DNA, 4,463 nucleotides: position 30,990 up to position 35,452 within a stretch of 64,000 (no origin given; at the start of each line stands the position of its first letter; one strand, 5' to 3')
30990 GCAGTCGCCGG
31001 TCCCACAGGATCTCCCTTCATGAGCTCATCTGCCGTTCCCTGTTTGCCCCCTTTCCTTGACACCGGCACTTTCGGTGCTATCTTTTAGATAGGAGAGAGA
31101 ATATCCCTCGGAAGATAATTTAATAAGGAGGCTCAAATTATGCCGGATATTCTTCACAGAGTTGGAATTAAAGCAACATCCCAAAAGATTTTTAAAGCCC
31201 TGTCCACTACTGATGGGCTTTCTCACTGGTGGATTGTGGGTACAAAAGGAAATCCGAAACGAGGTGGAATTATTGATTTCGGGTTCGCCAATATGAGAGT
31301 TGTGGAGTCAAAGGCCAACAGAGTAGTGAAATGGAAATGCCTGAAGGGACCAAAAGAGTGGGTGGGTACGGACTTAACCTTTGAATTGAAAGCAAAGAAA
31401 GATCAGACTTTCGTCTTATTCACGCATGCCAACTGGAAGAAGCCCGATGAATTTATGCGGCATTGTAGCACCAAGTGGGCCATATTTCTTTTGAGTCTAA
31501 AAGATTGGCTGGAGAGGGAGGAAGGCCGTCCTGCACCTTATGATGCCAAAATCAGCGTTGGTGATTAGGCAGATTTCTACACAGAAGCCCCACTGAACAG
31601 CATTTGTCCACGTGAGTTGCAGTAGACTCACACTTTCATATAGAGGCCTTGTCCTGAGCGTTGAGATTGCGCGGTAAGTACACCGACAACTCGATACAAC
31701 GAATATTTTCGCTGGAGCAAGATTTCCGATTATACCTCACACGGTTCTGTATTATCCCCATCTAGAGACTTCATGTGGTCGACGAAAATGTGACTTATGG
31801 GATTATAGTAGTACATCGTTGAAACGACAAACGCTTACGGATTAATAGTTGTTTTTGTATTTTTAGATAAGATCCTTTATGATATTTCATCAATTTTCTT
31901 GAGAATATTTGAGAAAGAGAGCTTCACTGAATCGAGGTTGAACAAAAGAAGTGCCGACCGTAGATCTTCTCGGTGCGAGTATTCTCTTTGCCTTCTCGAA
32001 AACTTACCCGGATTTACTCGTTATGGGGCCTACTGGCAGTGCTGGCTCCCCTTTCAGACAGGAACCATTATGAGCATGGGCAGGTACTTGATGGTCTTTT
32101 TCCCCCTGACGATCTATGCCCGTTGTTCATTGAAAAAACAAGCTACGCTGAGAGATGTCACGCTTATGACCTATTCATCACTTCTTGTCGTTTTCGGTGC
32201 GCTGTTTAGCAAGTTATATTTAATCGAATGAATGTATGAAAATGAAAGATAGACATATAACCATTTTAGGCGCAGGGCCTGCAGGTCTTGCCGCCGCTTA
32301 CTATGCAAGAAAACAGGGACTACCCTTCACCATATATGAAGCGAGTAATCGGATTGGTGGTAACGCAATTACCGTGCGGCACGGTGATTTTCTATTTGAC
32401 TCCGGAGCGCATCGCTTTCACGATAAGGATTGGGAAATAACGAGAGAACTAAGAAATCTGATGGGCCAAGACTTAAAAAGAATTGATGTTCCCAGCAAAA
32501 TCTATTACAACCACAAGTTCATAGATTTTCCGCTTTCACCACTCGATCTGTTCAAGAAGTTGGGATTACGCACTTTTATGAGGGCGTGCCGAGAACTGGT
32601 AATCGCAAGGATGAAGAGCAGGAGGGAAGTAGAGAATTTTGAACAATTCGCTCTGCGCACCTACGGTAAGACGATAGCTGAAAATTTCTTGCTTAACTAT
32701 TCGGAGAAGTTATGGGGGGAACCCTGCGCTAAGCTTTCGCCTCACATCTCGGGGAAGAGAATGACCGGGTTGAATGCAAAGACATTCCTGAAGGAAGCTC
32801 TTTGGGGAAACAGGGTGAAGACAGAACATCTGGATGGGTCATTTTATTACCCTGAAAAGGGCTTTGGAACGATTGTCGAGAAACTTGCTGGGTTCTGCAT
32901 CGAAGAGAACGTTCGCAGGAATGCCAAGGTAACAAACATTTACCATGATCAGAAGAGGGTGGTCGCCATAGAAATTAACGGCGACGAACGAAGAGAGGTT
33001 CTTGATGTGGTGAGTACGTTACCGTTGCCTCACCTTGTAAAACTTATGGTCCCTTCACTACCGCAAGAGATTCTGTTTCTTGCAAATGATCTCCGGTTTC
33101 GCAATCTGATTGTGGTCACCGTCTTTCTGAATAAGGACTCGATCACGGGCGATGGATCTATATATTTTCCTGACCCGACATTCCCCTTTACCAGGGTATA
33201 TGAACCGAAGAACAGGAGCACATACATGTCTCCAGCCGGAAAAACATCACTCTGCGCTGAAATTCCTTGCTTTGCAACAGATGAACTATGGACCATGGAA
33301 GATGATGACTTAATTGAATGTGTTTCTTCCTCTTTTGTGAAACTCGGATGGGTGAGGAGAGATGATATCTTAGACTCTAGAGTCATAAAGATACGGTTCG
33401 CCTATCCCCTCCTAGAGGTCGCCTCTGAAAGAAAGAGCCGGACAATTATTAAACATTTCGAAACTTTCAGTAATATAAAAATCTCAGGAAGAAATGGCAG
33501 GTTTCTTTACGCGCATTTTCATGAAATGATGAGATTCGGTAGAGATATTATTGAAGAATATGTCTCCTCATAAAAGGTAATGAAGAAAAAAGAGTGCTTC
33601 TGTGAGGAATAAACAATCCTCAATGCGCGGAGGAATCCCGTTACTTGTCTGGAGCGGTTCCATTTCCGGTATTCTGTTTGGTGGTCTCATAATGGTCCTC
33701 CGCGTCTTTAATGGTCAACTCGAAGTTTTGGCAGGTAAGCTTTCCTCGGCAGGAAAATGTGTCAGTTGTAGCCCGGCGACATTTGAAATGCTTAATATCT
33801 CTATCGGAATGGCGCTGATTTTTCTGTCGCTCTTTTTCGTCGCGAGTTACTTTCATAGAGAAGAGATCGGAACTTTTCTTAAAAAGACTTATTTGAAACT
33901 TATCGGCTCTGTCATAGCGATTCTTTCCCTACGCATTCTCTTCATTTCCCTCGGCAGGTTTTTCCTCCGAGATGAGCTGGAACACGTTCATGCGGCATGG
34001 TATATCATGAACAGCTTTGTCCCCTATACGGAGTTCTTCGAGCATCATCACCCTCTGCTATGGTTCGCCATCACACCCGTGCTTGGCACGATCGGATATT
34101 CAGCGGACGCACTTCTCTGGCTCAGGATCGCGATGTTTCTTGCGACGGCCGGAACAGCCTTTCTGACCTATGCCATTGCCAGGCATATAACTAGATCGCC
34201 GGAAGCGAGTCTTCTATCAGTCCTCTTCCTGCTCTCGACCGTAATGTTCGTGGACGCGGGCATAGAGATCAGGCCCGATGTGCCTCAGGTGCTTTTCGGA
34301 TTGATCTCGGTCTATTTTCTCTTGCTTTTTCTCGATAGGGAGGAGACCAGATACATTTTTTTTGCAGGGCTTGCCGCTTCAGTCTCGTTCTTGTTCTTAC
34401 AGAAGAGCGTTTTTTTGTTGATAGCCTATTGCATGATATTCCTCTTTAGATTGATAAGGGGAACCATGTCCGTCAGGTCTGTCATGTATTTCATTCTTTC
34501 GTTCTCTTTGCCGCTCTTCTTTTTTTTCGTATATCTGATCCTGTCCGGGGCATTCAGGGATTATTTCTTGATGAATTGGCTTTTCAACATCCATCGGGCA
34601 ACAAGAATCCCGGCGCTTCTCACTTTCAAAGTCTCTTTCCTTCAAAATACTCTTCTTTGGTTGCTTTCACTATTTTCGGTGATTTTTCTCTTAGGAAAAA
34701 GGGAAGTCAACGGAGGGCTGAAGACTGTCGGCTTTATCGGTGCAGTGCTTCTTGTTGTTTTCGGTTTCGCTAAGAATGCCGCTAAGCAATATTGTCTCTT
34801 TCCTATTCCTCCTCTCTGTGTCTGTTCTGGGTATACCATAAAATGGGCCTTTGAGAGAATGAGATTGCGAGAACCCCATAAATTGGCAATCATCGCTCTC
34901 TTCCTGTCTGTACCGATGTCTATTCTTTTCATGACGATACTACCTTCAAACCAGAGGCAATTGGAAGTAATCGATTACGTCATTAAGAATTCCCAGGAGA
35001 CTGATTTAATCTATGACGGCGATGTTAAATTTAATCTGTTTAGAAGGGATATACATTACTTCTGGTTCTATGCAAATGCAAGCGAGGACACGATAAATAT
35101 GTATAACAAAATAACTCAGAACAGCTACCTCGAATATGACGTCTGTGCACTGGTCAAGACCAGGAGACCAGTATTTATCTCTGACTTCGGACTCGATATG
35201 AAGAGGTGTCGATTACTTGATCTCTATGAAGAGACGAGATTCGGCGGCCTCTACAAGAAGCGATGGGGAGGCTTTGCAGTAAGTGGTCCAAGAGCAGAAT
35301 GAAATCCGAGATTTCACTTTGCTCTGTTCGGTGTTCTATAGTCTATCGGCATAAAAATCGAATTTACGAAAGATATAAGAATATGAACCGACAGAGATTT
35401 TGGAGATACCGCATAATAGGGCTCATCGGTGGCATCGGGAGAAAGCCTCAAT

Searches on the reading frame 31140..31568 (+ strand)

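Call 26: search_protein_families(library=pfam, proteins=[window:31140-31568:+], max_evalue=0.001)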
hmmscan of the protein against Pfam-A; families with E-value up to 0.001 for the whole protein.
window:31140-31568:+ (142 aa): 1 family
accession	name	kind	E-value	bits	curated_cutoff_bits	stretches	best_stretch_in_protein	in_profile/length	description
PF08327.17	AHSA1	-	1.2e-06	29.3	22.1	1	12-125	2-125/125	Activator of Hsp90 ATPase homolog 1-like protein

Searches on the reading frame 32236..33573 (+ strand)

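Call 26: search_protein_families(library=pfam, proteins=[window:32236-33573:+], max_evalue=0.001)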
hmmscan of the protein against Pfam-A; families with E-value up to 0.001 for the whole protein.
window:32236-33573:+ (445 aa): 8 families
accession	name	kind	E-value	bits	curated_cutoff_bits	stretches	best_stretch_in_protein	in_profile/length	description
PF01593.30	Amino_oxidase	-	6.1e-24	85.5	19.8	1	16-344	2-338/443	Flavin containing amine oxidoreductase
PF13450.12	NAD_binding_8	-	1.6e-15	57.6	21.9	1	10-63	1-54/68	NAD(P)-binding Rossmann-like domain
PF03275.19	GLF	-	7.6e-05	22.9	26.3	0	284-348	99-161/203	UDP-galactopyranose mutase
PF01266.30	DAO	-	0.00011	22.3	27.9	1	8-43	2-37/353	FAD dependent oxidoreductase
PF01946.23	Thi4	-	0.00018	21.3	26.2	1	5-44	17-57/235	Thi4 family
PF07992.20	Pyr_redox_2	-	0.00019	21.4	26.1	1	7-43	2-38/291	Pyridine nucleotide-disulphide oxidoreductase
PF12831.13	FAD_oxidored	-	0.00019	21.3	27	1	8-44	2-38/416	FAD dependent oxidoreductase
PF03486.20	HI0933_like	-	0.0004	20.3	50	0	7-41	2-36/244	HI0933-like protein Rossmann domain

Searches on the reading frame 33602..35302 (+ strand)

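Call 26: search_protein_families(library=pfam, proteins=[window:33602-35302:+], max_evalue=0.001)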
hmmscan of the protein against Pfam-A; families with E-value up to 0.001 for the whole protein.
window:33602-35302:+ (566 aa): 1 family
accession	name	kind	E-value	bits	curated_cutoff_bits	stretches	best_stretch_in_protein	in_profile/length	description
PF13231.12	PMT_2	-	4.7e-12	46.8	26.1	1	173-306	23-154/160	Dolichyl-phosphate-mannose-protein mannosyltransferase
